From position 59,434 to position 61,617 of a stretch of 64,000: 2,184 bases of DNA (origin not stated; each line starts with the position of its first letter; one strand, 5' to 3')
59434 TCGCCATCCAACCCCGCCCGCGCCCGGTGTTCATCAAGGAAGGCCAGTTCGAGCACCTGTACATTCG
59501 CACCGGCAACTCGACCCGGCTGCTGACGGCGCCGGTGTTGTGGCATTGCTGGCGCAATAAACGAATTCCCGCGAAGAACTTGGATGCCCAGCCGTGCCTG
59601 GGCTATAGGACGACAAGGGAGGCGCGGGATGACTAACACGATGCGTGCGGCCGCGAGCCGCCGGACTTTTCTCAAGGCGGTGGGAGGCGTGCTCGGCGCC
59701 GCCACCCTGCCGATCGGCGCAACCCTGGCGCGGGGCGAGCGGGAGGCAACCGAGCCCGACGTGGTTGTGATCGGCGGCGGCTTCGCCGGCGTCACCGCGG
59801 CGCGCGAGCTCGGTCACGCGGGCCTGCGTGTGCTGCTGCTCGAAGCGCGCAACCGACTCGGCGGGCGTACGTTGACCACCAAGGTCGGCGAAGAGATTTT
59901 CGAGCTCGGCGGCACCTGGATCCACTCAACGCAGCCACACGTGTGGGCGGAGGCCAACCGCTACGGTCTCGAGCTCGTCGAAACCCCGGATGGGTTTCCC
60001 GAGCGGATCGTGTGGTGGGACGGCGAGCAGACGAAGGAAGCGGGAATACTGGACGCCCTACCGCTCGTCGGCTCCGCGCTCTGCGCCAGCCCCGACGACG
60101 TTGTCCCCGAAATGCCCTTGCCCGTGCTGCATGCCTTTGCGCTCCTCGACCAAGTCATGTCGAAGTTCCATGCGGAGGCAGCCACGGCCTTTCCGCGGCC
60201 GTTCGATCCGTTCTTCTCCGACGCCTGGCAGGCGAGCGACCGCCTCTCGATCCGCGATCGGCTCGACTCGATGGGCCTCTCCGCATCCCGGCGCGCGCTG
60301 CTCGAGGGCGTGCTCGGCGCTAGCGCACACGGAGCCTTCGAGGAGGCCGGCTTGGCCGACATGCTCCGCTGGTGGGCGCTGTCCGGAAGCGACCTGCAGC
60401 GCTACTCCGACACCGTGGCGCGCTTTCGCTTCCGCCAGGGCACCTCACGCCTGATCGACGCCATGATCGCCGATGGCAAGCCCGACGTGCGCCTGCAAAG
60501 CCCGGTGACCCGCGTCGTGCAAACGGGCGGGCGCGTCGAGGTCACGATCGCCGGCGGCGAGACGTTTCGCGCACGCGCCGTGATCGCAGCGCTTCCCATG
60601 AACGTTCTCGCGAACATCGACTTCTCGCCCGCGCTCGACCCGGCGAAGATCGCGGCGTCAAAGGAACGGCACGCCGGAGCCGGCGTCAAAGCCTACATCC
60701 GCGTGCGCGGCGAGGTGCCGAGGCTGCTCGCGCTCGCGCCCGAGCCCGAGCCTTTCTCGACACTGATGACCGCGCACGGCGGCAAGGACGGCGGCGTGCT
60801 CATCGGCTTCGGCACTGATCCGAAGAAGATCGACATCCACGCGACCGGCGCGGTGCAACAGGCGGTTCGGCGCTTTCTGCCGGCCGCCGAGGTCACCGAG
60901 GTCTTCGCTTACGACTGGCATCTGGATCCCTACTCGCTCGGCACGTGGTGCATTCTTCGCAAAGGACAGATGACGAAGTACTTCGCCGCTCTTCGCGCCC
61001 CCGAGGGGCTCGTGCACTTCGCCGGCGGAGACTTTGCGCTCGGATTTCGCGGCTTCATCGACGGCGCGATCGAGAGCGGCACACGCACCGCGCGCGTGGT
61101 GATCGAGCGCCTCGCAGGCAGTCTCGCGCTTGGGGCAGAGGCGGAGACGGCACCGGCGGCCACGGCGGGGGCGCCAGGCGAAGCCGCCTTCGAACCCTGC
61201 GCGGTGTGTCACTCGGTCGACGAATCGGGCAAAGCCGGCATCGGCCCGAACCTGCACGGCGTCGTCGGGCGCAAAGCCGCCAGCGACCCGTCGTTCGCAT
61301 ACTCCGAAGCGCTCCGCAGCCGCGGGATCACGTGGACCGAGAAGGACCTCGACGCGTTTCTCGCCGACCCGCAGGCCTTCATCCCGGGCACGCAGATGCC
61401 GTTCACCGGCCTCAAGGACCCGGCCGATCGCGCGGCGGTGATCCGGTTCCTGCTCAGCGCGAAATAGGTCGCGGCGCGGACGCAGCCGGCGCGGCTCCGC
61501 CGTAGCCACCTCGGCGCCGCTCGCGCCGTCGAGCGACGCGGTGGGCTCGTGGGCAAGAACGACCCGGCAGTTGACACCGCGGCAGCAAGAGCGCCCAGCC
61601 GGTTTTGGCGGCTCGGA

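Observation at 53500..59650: Second cassette array bounded by 3-prime fragments of an AlbA_2 (Schlafen-like) gene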

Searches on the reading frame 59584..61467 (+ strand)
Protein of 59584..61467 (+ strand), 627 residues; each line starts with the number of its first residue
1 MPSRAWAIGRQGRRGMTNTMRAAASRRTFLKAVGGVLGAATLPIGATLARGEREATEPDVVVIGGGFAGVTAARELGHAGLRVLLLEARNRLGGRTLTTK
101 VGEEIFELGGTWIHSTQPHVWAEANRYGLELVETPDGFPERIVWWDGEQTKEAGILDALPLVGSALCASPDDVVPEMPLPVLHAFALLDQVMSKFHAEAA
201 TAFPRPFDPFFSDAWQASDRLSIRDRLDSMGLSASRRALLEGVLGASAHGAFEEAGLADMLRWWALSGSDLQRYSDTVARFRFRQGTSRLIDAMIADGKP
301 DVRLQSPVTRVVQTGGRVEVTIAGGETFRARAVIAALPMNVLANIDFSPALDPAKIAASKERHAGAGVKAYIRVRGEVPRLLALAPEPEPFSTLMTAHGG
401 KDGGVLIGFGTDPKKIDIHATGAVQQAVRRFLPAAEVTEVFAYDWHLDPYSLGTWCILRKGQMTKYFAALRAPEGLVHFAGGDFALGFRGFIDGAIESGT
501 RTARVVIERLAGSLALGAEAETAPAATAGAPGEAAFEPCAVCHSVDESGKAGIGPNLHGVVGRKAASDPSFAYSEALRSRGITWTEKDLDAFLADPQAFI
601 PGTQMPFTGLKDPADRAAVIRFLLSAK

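Call 11: search_protein_families(library=pfam, max_evalue=0.01, proteins=[window:59584-61467:+])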
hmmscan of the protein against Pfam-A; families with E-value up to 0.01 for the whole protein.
window:59584-61467:+ (627 aa): 14 families
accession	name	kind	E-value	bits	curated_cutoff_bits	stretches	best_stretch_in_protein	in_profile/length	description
PF01593.30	Amino_oxidase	-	3.9e-57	195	19.8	1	67-507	1-443/443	Flavin containing amine oxidoreductase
PF13450.12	NAD_binding_8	-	9.2e-15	55.1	21.9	1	62-122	1-63/68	NAD(P)-binding Rossmann-like domain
PF01266.30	DAO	-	5.4e-10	39.8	27.9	1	59-94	1-37/353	FAD dependent oxidoreductase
PF12831.13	FAD_oxidored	-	1.4e-09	38.2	27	1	59-96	1-38/416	FAD dependent oxidoreductase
PF00034.26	Cytochrom_C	-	3.9e-09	38.1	21.3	1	530-626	2-89/90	Cytochrome c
PF07992.20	Pyr_redox_2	-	1.5e-08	34.8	26.1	1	59-102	2-46/291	Pyridine nucleotide-disulphide oxidoreductase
PF00890.30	FAD_binding_2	-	9.7e-07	28.8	20.4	1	59-96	1-38/414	FAD binding domain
PF05834.18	Lycopene_cycl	-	2.4e-06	27.3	23.4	1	59-93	1-39/380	Lycopene cyclase protein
PF01946.23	Thi4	-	3.7e-06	26.8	26.2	1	56-95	16-56/235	Thi4 family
PF03486.20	HI0933_like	-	3.9e-06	26.9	50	1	59-99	2-42/244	HI0933-like protein Rossmann domain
PF00070.33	Pyr_redox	-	0.00012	23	22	1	60-108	2-53/82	Pyridine nucleotide-disulphide oxidoreductase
PF01134.28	GIDA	-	0.00018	21.1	22.1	1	59-90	1-29/391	Glucose inhibited division protein A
PF01494.25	FAD_binding_3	-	0.0003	20.6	22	1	59-90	3-34/349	FAD binding domain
PF13454.12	NAD_binding_9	-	0.0016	18.8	21.8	0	259-337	67-152/155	FAD-NAD(P)-binding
